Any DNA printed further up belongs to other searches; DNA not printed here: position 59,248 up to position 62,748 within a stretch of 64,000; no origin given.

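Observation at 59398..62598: Orphan class II lanthipeptide synthetase (LanM) with no adjacent precursor, transporter or protease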

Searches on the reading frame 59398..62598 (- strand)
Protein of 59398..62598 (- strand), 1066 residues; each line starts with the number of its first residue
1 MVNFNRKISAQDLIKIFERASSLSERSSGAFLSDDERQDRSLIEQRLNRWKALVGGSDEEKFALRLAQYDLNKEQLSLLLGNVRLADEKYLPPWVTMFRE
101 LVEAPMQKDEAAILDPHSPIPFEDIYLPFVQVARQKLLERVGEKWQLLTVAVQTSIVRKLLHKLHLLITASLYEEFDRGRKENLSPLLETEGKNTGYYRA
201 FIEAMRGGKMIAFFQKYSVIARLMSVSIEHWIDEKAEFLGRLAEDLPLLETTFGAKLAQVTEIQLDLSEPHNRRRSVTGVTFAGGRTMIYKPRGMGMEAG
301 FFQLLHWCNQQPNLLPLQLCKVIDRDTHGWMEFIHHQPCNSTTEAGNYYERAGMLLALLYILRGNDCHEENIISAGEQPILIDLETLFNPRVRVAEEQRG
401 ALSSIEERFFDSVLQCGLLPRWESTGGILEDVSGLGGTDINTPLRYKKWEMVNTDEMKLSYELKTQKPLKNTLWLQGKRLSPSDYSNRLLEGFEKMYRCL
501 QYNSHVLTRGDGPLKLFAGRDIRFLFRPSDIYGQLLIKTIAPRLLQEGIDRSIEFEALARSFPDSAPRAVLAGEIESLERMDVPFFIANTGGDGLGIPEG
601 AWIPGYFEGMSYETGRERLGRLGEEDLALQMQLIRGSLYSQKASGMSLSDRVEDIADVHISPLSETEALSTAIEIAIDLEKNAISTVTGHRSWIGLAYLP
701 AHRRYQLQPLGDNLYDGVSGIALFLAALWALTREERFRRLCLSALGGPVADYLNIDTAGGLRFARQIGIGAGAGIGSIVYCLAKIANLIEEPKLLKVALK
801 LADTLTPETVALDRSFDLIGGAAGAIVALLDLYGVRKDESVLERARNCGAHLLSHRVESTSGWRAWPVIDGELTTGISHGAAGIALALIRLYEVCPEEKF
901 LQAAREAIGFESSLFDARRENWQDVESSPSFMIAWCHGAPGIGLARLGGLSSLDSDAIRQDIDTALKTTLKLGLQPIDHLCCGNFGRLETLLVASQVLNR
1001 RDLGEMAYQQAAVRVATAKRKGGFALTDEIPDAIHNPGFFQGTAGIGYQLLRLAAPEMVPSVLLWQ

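Call 4: search_protein_families(library=pfam, proteins=[window:59398-62598:-])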
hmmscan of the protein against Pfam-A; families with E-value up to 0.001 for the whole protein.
window:59398-62598:- (1066 aa): 2 families
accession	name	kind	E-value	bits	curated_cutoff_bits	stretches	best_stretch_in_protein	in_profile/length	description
PF13575.12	DUF4135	-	3.7e-110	369.1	29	1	217-588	1-377/378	Domain of unknown function (DUF4135)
PF05147.19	LANC_like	-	2.9e-58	197.6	23.2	1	709-1064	2-350/350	Lanthionine synthetase C-like protein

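Call 10: find_encoding_contigs(protein=window:59398-62598:-, flank=10000, max_places=6)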
Protein window:59398-62598:- (1066 aa): 3 contigs read that carry it; 3 places shown.
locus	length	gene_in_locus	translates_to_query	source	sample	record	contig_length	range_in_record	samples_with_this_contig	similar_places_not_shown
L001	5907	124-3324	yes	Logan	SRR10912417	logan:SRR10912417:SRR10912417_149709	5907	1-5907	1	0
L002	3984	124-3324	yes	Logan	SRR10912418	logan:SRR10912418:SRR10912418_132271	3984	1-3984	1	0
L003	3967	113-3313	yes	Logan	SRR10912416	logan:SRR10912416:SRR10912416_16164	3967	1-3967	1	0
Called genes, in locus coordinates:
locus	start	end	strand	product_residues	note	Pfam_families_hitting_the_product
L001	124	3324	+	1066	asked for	PF13575:DUF4135, PF05147:LANC_like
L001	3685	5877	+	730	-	PF00141:peroxidase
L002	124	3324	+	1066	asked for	PF13575:DUF4135, PF05147:LANC_like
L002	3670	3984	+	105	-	?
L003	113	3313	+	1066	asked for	PF13575:DUF4135, PF05147:LANC_like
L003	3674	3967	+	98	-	?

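Call 11: find_related_loci(query=window:59398-62598:-, collection=genome_contigs, flank=10000)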
Query window:59398-62598:- (1066 aa) in genome_contigs; peptide patterns used: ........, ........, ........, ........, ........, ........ (x = any residue, [..] = any of these).
50 stretches matched a pattern; 4 encode a relative of the query (tblastn E <= 1e-3); 4 distinct loci.
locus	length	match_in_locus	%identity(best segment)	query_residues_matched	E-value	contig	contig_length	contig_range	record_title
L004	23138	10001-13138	34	8-1063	8e-138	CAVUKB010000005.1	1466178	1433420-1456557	MAG: uncultured Acidobacteriota bacterium isolate MFD01721.bin.1.215 genome assembly, contig: contig_23560, whole genome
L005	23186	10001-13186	32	14-1064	9e-121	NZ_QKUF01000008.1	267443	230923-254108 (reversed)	Thermosporothrix hazakensis strain ATCC BAA-1881 EI42DRAFT_scaffold00008.8, whole genome shotgun sequence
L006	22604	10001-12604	35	198-1064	4e-137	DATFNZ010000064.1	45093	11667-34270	MAG TPA_asm: Thermoanaerobaculia bacterium isolate SMAG_U9264 k141_1802741, whole genome shotgun sequence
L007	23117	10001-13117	32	45-1063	2e-118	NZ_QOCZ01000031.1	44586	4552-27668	Nocardiopsis sp. MG754419 scaffold_30, whole genome shotgun sequence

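Call 12: find_homologous_proteins(query=window:59398-62598:-, max_evalue=1e-30)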
Query window:59398-62598:- (1066 aa): 289 proteins with E <= 1e-30 among 8000 candidates; the best 120 are listed.
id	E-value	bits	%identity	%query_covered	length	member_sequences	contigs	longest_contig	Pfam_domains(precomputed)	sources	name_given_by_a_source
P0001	0.0e+0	2425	100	100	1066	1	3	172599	PF13575.13,PF05147.20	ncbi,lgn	-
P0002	0.0e+0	1293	57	99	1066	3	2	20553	PF13575.13,PF05147.20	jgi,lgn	jgi:type 2 lantibiotic biosynthesis protein LanM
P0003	0.0e+0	1047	47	99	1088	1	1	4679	PF13575.13,PF05147.20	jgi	jgi:type 2 lantibiotic biosynthesis protein LanM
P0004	0.0e+0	1044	47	99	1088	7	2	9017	PF13575.13,PF05147.20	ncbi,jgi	jgi:type 2 lantibiotic biosynthesis protein LanM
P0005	0.0e+0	1043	48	99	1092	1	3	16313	PF13575.13,PF05147.20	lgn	-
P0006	0.0e+0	1042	47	99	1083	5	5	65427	PF13575.13,PF05147.20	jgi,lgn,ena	jgi:type 2 lantibiotic biosynthesis protein LanM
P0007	0.0e+0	1039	46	99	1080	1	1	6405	PF13575.13,PF05147.20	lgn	-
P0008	0.0e+0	1038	46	99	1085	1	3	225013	PF13575.13,PF05147.20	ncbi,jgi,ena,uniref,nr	ncbi:type 2 lanthipeptide synthetase LanM family protein [Scytonema sp. PCC 10023]|uniref:Putative l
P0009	0.0e+0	1033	47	99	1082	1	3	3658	PF13575.13,PF05147.20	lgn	-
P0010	0.0e+0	1024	47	99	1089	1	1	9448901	PF13575.13,PF05147.20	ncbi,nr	ncbi:hypothetical protein NIES4073_22050 [Kalymmatonema gypsitolerans NIES-4073]|nr:hypothetical pro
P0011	0.0e+0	1019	46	99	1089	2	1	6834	PF13575.13,PF05147.20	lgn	-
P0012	0.0e+0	1018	46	99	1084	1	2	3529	PF13575.13,PF05147.20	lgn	-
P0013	0.0e+0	1013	46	99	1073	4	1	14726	PF13575.13,PF05147.20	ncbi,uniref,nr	ncbi:MAG: type 2 lantipeptide synthetase LanM [Symploca sp. SIO1C4]|uniref:Type 2 lantipeptide synth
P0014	3.7e-298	1010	47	99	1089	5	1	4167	PF13575.13,PF05147.20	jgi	jgi:type 2 lantibiotic biosynthesis protein LanM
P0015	4.0e-291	987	45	99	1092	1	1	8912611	PF13575.13,PF05147.20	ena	-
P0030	1.1e-235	803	40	100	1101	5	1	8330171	PF13575.13,PF05147.20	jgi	jgi:type 2 lantibiotic biosynthesis protein LanM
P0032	5.8e-235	801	40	100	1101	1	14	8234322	PF13575.13,PF05147.20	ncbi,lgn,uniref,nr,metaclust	ncbi:type 2 lanthipeptide synthetase LanM family protein [Nostoc punctiforme]|uniref:Lanthionine syn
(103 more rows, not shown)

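Call 13: list_cluster_members(proteins=[P0001, P0002])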
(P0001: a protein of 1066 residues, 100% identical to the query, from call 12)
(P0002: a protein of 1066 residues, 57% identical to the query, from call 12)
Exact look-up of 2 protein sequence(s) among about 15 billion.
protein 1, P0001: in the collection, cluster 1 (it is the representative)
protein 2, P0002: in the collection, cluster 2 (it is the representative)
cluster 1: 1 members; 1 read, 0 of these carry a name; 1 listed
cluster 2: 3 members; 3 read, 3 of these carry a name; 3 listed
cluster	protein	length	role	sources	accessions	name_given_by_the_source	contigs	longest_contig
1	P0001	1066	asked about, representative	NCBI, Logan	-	-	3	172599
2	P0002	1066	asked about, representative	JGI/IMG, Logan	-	type 2 lantibiotic biosynthesis protein LanM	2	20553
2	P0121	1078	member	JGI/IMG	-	type 2 lantibiotic biosynthesis protein LanM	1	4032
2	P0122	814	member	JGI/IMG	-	type 2 lantibiotic biosynthesis protein LanM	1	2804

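Call 14: find_encoding_contigs(protein=P0002, flank=10000, max_places=3)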
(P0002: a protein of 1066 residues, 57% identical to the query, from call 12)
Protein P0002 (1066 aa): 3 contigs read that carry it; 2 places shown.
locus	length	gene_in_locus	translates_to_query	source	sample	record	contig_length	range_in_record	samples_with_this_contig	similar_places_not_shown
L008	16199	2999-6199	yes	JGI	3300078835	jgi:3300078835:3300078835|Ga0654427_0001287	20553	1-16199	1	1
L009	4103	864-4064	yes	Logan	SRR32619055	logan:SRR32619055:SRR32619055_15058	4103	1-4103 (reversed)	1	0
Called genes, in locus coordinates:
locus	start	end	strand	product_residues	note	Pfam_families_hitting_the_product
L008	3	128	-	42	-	?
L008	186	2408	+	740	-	PF00656:Peptidase_C14, PF03781:FGE-sulfatase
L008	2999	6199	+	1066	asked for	PF13575:DUF4135, PF05147:LANC_like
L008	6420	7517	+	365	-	PF14239:RRXRR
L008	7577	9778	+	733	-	PF03412:Peptidase_C39, PF00664:ABC_membrane, PF00005:ABC_tran, PF02463:SMC_N (faint)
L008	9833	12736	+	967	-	PF00664:ABC_membrane, PF00005:ABC_tran, PF02463:SMC_N (weak)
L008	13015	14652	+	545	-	PF25919:BSH_CusB (faint), PF25917:BSH_RND (weak)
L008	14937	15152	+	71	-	-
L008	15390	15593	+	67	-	-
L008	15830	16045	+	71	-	-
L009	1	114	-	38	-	?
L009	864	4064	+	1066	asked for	PF13575:DUF4135, PF05147:LANC_like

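Call 22: find_encoding_contigs(protein=P0008, flank=10000, max_places=2)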
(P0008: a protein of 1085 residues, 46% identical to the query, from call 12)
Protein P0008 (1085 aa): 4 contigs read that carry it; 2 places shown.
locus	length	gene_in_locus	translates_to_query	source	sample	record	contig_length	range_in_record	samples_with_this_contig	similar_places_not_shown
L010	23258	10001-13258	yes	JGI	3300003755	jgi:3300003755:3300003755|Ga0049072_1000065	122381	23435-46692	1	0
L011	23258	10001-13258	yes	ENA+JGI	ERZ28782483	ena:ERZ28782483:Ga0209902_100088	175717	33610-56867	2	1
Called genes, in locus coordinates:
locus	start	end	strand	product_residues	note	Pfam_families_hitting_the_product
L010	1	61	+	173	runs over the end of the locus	PF02979:NHase_alpha (faint)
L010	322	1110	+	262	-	PF00072:Response_reg, PF00165:HTH_AraC (weak), PF12833:HTH_18, PF00165:HTH_AraC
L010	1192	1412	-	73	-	-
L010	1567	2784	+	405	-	PF01385:OrfB_IS605, PF07282:Cas12f1-like_TNB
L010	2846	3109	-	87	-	-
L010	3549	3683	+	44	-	-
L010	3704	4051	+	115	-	-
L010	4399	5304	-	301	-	PF21068:ATPgraspMvdD, PF08443:RimK (weak)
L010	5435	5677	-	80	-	-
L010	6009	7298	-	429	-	PF00082:Peptidase_S8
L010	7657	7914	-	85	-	PF02979:NHase_alpha (weak)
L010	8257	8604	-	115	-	PF02979:NHase_alpha (faint), PF27793:RNP_Burkhold (faint)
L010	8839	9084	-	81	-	-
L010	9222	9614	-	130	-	PF02979:NHase_alpha (faint), PF27793:RNP_Burkhold (faint)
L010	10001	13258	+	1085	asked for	PF13575:DUF4135, PF05147:LANC_like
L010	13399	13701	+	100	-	PF13396:PLDc_N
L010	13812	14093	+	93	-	PF07862:Nif11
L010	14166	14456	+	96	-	PF07862:Nif11, PF26044:Antitox_halo (faint)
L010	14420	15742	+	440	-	PF04055:Radical_SAM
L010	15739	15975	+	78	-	-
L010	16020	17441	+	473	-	PF02743:dCache_1, PF17203:sCache_3_2 (faint), PF00672:HAMP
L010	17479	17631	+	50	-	-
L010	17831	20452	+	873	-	-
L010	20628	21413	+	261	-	PF01656:CbiA, PF10609:ParA, PF13614:AAA_31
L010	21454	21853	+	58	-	-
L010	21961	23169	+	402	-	PF22541:DUF7005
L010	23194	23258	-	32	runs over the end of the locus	-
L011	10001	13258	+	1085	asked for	PF13575:DUF4135, PF05147:LANC_like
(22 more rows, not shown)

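Call 23: find_encoding_contigs(protein=P0006, flank=10000, max_places=2)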
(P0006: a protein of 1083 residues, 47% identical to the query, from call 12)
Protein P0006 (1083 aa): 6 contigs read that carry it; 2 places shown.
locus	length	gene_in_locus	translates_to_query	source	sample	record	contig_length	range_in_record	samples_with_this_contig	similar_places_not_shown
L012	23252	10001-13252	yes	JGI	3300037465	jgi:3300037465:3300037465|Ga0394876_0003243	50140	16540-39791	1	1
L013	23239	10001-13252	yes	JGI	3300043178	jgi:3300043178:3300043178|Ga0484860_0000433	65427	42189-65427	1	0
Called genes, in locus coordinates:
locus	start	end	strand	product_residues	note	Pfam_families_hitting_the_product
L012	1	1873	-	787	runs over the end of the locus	PF12770:CHAT, PF05226:CHASE2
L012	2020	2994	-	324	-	PF08852:DUF1822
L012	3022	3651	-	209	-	-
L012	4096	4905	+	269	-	PF00072:Response_reg, PF00165:HTH_AraC (faint), PF12833:HTH_18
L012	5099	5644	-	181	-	PF13640:2OG-FeII_Oxy_3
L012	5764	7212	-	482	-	PF13483:Lactamase_B_3 (weak)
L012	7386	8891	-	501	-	PF00082:Peptidase_S8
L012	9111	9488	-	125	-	PF02979:NHase_alpha (weak)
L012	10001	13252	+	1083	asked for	PF13575:DUF4135, PF05147:LANC_like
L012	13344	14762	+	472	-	PF02743:dCache_1, PF17203:sCache_3_2 (faint), PF00672:HAMP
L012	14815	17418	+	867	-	-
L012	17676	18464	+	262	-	PF01656:CbiA, PF10609:ParA, PF13614:AAA_31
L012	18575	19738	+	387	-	PF22541:DUF7005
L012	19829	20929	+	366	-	PF00027:cNMP_binding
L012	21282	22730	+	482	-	PF25919:BSH_CusB (faint), PF00364:Biotin_lipoyl (faint), PF25917:BSH_RND (weak), PF25973:BSH_CzcB (faint), PF25984:BSH_YknX (faint)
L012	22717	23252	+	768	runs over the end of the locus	PF03412:Peptidase_C39, PF00664:ABC_membrane, PF00005:ABC_tran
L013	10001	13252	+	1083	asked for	PF13575:DUF4135, PF05147:LANC_like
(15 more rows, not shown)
